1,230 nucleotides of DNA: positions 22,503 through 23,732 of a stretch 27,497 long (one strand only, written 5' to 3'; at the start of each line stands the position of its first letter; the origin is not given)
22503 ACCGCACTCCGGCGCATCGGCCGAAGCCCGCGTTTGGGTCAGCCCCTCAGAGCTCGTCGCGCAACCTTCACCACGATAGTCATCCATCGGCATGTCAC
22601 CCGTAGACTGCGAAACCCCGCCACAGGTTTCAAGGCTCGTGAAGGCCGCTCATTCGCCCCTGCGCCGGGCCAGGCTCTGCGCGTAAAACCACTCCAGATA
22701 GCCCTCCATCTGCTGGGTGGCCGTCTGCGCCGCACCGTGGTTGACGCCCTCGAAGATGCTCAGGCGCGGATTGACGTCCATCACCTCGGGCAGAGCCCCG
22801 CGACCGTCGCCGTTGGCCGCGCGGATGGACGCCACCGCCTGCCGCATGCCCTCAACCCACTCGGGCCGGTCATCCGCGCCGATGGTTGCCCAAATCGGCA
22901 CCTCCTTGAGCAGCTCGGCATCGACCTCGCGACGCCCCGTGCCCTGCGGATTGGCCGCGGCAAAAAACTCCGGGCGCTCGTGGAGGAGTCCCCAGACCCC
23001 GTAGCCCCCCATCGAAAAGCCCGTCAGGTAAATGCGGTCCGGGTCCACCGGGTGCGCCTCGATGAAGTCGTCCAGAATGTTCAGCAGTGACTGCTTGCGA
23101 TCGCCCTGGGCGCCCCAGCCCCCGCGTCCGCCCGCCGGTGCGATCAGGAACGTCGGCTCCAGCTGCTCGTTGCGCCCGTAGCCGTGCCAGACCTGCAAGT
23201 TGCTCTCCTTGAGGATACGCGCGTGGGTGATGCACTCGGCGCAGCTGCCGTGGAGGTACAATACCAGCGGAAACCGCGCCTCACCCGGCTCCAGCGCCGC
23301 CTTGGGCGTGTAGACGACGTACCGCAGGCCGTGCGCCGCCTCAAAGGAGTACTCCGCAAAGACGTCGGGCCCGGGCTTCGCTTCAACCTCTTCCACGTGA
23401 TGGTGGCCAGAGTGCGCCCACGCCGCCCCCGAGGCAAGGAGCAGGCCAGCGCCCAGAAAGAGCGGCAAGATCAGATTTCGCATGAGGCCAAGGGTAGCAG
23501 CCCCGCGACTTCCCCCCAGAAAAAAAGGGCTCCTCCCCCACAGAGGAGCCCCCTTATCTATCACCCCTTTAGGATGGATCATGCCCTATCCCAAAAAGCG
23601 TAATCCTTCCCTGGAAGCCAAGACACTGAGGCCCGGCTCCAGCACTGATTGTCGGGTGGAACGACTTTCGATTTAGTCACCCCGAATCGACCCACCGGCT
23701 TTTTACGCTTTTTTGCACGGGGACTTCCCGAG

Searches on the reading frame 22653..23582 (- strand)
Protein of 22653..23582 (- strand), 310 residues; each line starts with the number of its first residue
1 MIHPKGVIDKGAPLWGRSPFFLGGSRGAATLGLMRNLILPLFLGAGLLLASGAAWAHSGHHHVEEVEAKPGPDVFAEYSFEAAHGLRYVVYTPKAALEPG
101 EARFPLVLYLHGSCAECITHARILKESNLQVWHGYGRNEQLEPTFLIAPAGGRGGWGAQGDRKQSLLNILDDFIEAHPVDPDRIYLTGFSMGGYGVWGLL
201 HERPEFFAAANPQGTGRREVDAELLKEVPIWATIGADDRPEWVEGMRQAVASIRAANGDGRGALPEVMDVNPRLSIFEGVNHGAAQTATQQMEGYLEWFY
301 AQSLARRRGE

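Call 60: search_protein_families(library=pfam, proteins=[window:22653-23582:-], max_evalue=0.001)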
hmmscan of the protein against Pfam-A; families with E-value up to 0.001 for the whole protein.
window:22653-23582:- (310 aa): 1 family
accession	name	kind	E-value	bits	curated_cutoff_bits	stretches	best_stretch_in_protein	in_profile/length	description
PF00326.27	Peptidase_S9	-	1.2e-05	25.4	22.6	1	166-211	48-93/213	Prolyl oligopeptidase family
